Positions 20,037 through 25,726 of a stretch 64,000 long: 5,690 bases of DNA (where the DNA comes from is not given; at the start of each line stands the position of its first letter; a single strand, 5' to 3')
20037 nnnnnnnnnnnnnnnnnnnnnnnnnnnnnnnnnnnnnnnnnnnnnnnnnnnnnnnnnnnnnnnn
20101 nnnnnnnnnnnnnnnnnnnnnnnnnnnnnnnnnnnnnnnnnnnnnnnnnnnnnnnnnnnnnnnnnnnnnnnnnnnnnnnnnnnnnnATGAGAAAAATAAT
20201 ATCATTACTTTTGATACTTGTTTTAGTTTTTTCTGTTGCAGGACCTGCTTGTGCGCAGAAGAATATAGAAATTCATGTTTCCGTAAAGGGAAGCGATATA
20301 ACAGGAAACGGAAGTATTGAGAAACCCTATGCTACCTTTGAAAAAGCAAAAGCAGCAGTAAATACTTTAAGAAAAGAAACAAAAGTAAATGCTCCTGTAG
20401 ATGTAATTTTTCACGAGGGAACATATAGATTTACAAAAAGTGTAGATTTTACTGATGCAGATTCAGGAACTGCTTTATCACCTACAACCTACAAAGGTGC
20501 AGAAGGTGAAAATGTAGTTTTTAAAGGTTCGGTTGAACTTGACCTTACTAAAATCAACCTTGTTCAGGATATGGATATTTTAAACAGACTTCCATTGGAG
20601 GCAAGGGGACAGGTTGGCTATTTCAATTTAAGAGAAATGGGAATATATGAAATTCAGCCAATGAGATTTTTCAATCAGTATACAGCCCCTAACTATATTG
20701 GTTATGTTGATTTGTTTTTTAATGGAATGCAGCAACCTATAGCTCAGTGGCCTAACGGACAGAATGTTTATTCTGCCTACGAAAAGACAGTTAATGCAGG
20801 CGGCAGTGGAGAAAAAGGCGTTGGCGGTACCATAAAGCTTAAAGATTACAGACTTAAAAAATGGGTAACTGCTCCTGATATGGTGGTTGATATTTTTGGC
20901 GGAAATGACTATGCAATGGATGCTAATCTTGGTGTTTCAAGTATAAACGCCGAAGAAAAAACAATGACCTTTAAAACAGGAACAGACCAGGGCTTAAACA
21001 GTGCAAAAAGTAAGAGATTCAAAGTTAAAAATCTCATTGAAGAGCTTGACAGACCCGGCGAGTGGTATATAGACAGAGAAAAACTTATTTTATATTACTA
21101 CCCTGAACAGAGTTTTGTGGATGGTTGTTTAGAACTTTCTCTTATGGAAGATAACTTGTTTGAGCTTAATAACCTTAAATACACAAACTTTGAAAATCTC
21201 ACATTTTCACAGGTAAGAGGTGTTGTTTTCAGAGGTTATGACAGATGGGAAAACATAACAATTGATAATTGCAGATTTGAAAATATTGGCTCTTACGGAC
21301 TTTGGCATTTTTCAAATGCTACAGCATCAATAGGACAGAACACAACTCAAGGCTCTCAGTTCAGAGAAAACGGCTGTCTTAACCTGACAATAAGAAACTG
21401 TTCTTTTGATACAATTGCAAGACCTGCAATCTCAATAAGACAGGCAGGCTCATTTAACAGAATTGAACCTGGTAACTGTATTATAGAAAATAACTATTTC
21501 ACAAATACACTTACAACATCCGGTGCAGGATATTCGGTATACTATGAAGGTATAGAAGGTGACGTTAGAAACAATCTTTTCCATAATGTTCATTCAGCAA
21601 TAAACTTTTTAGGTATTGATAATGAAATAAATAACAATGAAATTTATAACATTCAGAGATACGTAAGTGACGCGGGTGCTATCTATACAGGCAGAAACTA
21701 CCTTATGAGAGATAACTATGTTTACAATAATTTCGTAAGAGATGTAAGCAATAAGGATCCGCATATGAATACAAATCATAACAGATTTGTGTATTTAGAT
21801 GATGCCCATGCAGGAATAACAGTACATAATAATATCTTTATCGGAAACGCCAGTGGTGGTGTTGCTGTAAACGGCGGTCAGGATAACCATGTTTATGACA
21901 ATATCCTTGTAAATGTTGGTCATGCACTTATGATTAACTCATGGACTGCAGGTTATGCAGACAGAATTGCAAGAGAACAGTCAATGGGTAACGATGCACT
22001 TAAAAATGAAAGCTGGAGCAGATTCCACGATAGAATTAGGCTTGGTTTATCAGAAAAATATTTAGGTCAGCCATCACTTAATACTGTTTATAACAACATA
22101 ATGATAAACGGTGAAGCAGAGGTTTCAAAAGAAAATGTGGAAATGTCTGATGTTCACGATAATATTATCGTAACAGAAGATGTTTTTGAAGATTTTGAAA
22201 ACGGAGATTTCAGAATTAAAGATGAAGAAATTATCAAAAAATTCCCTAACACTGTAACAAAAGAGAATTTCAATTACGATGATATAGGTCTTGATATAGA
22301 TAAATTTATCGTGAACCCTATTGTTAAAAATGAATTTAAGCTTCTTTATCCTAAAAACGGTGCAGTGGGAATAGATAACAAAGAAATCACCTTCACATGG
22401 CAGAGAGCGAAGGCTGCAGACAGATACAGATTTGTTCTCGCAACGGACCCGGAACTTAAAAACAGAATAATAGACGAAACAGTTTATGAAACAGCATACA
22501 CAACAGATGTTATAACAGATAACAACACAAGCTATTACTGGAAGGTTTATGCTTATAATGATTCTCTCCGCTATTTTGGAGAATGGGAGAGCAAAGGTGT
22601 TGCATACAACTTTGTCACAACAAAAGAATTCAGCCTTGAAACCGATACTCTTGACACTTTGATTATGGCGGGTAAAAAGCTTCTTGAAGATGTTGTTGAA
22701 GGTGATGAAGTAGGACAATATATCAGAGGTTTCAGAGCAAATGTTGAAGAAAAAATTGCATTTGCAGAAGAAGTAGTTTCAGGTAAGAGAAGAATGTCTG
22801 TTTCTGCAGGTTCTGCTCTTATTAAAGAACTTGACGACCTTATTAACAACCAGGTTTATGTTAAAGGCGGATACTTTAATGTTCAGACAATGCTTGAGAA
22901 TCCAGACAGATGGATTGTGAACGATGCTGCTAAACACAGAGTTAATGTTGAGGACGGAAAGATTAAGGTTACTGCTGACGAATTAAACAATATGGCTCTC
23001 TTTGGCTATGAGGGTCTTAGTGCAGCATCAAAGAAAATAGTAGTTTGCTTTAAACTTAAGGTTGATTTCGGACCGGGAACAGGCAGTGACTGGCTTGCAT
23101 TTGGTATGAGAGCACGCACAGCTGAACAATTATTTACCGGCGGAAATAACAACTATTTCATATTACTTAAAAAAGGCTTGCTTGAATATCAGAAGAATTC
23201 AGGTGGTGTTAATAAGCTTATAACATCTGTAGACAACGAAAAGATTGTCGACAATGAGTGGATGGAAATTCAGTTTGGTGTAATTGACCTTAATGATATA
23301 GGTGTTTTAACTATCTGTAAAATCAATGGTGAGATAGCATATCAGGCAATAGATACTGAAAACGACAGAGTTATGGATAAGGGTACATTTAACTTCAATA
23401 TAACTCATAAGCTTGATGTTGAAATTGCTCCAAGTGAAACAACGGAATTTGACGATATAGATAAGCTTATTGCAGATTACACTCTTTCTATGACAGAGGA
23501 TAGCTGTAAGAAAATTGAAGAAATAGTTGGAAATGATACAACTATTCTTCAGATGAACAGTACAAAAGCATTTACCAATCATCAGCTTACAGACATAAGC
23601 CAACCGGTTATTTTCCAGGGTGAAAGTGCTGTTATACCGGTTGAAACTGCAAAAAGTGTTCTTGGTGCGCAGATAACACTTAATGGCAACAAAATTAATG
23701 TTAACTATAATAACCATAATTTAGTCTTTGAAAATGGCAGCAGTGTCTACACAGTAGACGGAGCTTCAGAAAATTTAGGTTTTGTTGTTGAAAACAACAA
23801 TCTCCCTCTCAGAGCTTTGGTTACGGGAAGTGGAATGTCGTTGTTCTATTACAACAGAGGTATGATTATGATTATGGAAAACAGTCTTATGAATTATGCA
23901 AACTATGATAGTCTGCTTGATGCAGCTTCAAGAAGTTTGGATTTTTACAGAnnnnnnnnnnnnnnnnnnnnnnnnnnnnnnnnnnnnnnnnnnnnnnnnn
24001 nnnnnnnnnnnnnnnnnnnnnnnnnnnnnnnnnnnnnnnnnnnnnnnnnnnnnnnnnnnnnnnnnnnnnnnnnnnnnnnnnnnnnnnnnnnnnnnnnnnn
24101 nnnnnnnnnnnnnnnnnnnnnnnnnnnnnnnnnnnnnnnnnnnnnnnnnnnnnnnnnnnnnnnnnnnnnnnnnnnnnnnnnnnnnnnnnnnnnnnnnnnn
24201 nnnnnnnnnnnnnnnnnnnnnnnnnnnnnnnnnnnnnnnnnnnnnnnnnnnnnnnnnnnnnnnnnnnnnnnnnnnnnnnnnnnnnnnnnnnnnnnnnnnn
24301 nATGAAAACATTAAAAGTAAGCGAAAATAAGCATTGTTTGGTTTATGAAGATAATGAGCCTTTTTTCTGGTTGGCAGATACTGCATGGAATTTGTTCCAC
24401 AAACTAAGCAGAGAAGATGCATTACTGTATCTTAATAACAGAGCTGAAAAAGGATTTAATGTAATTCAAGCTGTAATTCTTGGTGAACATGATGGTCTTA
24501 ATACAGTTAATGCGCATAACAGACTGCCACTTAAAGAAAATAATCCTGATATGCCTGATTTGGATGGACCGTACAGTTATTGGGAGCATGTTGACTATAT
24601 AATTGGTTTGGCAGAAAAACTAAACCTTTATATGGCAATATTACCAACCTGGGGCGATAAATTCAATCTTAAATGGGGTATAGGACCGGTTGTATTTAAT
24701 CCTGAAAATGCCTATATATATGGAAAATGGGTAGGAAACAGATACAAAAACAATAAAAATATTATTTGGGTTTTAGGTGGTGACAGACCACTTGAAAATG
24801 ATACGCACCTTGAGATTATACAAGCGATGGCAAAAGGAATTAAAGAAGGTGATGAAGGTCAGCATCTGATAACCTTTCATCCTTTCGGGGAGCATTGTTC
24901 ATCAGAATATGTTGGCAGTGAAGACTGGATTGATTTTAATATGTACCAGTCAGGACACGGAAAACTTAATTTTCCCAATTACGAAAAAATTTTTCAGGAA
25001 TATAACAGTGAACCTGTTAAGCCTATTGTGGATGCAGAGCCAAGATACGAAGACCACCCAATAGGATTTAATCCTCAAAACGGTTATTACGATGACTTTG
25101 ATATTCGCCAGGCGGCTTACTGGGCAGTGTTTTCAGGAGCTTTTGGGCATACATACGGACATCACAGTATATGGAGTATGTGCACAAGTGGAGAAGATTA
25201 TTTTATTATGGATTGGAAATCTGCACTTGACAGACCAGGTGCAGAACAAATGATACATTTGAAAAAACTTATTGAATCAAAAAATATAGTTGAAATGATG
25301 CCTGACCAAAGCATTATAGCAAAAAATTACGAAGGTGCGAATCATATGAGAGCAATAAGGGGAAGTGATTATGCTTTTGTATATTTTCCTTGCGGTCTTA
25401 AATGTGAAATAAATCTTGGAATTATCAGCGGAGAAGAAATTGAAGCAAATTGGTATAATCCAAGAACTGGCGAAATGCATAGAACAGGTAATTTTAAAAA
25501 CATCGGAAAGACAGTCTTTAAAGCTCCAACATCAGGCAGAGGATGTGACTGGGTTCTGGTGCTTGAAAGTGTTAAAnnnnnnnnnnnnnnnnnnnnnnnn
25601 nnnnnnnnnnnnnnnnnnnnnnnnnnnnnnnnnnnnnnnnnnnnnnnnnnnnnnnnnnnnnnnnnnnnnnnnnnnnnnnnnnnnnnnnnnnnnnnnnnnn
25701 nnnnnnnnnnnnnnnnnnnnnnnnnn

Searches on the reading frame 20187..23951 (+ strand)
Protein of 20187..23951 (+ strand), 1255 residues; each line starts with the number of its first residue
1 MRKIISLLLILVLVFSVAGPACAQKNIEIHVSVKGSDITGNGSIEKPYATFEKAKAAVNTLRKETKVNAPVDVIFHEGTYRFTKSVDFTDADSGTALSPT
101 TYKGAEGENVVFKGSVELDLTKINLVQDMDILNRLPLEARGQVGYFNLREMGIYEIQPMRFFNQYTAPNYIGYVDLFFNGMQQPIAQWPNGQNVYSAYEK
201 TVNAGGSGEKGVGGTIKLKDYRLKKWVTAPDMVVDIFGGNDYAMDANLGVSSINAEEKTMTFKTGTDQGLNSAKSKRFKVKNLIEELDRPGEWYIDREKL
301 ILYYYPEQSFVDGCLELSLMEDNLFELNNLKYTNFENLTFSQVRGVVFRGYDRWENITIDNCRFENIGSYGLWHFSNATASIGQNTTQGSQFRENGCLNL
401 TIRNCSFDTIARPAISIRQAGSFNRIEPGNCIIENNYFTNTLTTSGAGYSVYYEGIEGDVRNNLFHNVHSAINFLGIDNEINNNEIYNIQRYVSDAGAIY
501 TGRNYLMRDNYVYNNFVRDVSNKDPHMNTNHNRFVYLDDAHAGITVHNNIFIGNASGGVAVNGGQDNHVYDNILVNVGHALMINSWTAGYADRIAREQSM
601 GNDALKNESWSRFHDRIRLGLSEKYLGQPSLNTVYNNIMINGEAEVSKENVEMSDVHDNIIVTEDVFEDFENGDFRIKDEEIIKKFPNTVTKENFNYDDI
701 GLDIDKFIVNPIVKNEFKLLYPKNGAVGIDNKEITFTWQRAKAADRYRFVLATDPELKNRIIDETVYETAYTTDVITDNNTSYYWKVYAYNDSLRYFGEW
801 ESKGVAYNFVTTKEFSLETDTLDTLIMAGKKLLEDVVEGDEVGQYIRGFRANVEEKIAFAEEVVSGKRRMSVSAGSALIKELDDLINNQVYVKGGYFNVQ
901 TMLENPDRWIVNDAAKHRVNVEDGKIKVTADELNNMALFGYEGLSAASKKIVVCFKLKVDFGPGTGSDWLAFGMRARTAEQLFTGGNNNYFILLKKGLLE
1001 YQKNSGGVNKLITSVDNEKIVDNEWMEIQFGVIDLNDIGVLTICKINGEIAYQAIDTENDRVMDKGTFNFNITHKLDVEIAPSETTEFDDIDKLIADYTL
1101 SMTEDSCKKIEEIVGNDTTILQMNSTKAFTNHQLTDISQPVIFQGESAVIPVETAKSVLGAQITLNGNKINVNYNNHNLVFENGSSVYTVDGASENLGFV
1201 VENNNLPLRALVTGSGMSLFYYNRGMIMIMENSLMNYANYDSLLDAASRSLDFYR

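Call 5: search_protein_families(library=pfam, proteins=[window:20187-23951:+], max_evalue=0.1)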
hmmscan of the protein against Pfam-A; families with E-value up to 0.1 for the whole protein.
window:20187-23951:+ (1255 aa): 4 families
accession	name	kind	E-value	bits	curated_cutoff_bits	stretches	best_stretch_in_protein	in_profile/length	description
PF13229.12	Beta_helix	-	4.4e-09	36.6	25.9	2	396-572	7-156/158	Right handed beta helix region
PF21231.2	GH141_M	-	0.0002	21.7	27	1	275-306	124-155/156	GH141 insertion domain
PF07833.16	Cu_amine_oxidN1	-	0.00034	21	24.2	2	1113-1172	47-106/108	Copper amine oxidase N-terminal domain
PF17161.10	DUF5123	-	0.047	15.3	35.1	1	633-685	56-106/113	Domain of unknown function (DUF5123)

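Call 16: search_protein_families(library=ncbifam, proteins=[window:20187-23951:+], max_evalue=0.1)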
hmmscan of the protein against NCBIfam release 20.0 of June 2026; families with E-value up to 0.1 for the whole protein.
window:20187-23951:+ (1255 aa): 2 families
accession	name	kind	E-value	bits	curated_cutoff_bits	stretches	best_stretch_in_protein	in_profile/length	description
NF040942.2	hypo_ExtJ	equivalog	0.05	14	52.5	0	1-39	1-39/77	selenite/tellurite reduction operon protein ExtJ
NF052318.1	T9SS_sortase_N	equivalog_domain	0.066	13.4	40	0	1-54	1-49/140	type IX secretion system sortase PorU, long form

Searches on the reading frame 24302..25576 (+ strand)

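Call 14: search_protein_families(library=pfam, proteins=[window:24302-25576:+], max_evalue=0.001)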
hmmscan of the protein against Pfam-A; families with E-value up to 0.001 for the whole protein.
window:24302-25576:+ (425 aa): 2 families
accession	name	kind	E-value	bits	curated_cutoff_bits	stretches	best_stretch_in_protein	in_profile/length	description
PF13204.13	Apiosidase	-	2.8e-115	385.8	26.5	1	7-330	1-319/320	Apiosidase-like, catalytic domain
PF12904.13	Collagen_bind_2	-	1.9e-28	98.6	22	1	334-422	2-92/92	Putative collagen-binding domain of a collagenase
